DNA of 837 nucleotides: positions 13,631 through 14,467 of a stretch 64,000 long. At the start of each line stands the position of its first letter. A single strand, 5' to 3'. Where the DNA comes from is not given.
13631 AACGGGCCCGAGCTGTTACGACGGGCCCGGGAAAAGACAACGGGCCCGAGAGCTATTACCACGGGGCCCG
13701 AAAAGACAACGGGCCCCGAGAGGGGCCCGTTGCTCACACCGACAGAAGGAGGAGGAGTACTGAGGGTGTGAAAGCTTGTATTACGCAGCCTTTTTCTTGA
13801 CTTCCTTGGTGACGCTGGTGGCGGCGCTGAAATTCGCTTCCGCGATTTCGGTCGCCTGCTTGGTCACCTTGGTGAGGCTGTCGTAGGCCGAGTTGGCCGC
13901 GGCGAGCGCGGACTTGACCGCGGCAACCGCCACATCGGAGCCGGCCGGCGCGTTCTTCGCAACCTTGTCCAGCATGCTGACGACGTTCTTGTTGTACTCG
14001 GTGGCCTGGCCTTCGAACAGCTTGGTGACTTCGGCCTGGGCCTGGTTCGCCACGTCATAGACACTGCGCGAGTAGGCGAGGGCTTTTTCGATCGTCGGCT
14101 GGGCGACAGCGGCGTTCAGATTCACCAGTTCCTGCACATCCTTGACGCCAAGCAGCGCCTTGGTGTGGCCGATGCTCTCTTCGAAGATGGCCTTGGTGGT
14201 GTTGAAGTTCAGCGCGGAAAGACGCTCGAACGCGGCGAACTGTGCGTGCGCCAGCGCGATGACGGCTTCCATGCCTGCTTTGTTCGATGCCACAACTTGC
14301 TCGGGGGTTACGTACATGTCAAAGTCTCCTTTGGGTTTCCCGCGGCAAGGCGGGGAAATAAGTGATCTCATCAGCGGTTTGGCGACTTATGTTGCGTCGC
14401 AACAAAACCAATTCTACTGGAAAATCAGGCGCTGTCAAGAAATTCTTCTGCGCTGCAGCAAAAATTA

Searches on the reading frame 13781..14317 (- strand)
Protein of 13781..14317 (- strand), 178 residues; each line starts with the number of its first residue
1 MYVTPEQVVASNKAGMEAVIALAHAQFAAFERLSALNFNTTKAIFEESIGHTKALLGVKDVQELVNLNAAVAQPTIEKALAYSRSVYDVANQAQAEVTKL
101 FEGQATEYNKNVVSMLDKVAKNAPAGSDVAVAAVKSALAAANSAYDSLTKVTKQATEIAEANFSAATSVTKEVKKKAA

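Call 29: find_homologous_proteins(query=window:13781-14317:-, max_evalue=1e-40)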
Query window:13781-14317:- (178 aa): 2969 proteins with E <= 1e-40 among 3950 candidates; the best 120 are listed.
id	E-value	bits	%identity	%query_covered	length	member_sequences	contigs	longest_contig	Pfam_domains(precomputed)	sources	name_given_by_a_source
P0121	2.0e-98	344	99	100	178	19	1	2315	PF09361.16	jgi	-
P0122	4.6e-95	333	96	100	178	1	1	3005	PF09361.16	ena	-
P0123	8.6e-90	316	89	100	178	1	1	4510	PF09361.16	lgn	-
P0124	1.5e-89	315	90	94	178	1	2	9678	PF09361.16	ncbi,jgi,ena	-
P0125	1.2e-77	277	78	99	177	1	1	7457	PF09361.16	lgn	-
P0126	1.5e-77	276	80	99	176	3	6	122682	PF09361.16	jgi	jgi:phasin family protein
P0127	1.9e-77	276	79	99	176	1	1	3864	PF09361.16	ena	-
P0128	1.1e-76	273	76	100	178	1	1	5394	PF09361.16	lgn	-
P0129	1.3e-76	273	80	99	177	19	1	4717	PF09361.16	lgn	-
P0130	2.2e-76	272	78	89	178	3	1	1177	PF09361.16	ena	-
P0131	5.1e-76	271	78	100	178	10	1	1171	PF09361.16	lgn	-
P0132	2.7e-75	269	77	100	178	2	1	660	PF09361.16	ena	-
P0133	4.3e-75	268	76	100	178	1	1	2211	PF09361.16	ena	-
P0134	4.8e-75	268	76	95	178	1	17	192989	PF09361.16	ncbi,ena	-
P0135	8.5e-75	267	75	98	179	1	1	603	PF09361.16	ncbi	-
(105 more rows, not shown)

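Call 31: find_encoding_contigs(protein=P0122, flank=3000, max_places=5)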
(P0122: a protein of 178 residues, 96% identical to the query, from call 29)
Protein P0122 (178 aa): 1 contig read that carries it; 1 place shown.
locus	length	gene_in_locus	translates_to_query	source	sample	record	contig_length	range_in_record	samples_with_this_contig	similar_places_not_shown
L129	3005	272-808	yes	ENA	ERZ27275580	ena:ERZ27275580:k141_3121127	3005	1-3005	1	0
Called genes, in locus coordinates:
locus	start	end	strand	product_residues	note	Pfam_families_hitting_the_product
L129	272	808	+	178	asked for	PF09361:Phasin_2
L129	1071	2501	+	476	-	PF00929:RNase_T, PF27096:UvrC_M, PF27115:Cho_C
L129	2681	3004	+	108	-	?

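Call 32: find_encoding_contigs(protein=P0124, flank=3000, max_places=5)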
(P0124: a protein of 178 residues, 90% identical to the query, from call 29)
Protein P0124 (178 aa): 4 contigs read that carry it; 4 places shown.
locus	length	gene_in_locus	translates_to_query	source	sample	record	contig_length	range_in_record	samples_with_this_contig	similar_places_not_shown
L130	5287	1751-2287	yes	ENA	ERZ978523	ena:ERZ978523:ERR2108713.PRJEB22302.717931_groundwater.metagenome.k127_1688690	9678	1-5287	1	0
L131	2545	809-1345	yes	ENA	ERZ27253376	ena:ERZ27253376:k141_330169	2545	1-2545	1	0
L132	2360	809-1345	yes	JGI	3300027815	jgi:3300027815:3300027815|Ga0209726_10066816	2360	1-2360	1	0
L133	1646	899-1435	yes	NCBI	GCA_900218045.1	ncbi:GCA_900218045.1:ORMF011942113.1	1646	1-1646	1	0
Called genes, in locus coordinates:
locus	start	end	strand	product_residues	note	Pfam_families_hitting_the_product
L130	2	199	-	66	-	?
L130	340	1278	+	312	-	PF00749:tRNA-synt_1c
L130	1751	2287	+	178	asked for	PF09361:Phasin_2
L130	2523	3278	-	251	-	PF00994:MoCF_biosynth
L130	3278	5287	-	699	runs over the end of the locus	PF00795:CN_hydrolase, PF02540:NAD_synthase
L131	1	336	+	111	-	?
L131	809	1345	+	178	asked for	PF09361:Phasin_2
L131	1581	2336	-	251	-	PF00994:MoCF_biosynth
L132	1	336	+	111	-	?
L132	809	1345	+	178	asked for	PF09361:Phasin_2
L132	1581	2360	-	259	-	?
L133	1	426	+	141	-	?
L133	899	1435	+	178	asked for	PF09361:Phasin_2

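Call 33: find_encoding_contigs(protein=P0121, flank=3000, max_places=8)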
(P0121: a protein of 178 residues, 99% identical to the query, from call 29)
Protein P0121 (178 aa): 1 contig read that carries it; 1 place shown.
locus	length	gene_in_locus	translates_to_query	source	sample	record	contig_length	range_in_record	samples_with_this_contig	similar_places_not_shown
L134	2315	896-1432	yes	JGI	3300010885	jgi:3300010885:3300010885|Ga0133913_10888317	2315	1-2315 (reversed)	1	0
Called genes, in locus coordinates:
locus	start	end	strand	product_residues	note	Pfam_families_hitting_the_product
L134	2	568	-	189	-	?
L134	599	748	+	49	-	-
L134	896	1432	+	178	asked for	PF09361:Phasin_2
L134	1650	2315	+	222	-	?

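Call 34: find_encoding_contigs(protein=P0123, flank=3000, max_places=5)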
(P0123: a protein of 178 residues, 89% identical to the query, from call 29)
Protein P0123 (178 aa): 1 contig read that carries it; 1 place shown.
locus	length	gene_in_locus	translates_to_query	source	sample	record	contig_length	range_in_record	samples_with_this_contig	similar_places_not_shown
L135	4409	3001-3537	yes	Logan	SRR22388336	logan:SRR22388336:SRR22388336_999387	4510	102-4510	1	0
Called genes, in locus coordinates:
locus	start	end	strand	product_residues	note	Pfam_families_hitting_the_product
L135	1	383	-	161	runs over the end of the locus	?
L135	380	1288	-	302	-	PF00892:EamA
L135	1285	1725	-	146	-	PF13279:4HBT_2, PF03061:4HBT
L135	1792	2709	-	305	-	PF00892:EamA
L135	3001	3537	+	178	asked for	PF09361:Phasin_2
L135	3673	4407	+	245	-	?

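Call 48: find_encoding_contigs(protein=P0126, flank=3000, max_places=6)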
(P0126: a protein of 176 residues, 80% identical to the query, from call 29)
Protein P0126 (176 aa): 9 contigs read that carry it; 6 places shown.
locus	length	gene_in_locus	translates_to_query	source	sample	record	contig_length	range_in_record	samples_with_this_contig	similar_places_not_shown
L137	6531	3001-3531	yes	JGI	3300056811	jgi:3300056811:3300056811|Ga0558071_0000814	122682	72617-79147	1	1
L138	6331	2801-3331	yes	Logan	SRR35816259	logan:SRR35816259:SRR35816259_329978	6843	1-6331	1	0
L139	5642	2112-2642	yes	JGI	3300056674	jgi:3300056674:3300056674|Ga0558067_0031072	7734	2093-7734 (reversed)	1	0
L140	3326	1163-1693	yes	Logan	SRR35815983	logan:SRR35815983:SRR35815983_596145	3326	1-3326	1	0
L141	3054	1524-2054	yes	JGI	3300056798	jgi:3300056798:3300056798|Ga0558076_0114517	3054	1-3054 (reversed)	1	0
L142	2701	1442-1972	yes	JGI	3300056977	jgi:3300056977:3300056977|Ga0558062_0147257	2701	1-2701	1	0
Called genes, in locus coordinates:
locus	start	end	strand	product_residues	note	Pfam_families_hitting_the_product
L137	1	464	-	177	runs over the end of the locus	PF00085:Thioredoxin, PF13098:Thioredoxin_2, PF13905:Thioredoxin_8 (faint)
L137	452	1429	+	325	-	PF00749:tRNA-synt_1c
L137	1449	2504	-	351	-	-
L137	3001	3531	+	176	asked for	PF09361:Phasin_2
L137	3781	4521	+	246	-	PF00149:Metallophos, PF12850:Metallophos_2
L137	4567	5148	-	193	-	PF00149:Metallophos (faint), PF12850:Metallophos_2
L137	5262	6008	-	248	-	PF00994:MoCF_biosynth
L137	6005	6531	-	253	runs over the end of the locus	PF07264:EI24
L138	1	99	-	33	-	?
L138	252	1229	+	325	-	PF00749:tRNA-synt_1c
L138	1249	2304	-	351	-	-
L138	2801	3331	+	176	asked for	PF09361:Phasin_2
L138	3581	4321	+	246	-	PF00149:Metallophos, PF12850:Metallophos_2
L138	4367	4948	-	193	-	PF00149:Metallophos (faint), PF12850:Metallophos_2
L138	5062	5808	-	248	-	PF00994:MoCF_biosynth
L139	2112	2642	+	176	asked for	PF09361:Phasin_2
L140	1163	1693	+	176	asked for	PF09361:Phasin_2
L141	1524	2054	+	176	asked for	PF09361:Phasin_2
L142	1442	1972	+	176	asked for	PF09361:Phasin_2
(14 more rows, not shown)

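Call 49: find_encoding_contigs(protein=P0125, flank=3000, max_places=4)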
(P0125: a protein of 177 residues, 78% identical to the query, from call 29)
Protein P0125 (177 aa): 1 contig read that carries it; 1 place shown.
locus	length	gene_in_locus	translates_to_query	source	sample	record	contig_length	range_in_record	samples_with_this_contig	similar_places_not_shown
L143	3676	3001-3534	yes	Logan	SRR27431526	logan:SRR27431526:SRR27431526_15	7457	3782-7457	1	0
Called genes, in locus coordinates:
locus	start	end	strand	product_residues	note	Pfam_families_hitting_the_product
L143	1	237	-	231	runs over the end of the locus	PF02678:Pirin, PF17954:Pirin_C_2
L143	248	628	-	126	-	PF00085:Thioredoxin, PF13098:Thioredoxin_2 (weak), PF13905:Thioredoxin_8 (faint)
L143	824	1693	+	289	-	PF00749:tRNA-synt_1c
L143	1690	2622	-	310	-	PF00892:EamA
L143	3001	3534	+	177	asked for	PF09361:Phasin_2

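Call 54: search_protein_families(library=pfam, proteins=[window:13781-14317:-], max_evalue=0.01)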
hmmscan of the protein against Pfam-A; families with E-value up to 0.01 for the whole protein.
window:13781-14317:- (178 aa): 1 family
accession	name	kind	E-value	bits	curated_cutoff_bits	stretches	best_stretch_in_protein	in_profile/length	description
PF09361.15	Phasin_2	-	2.7e-25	88.9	24.9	1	6-104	1-99/100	Phasin protein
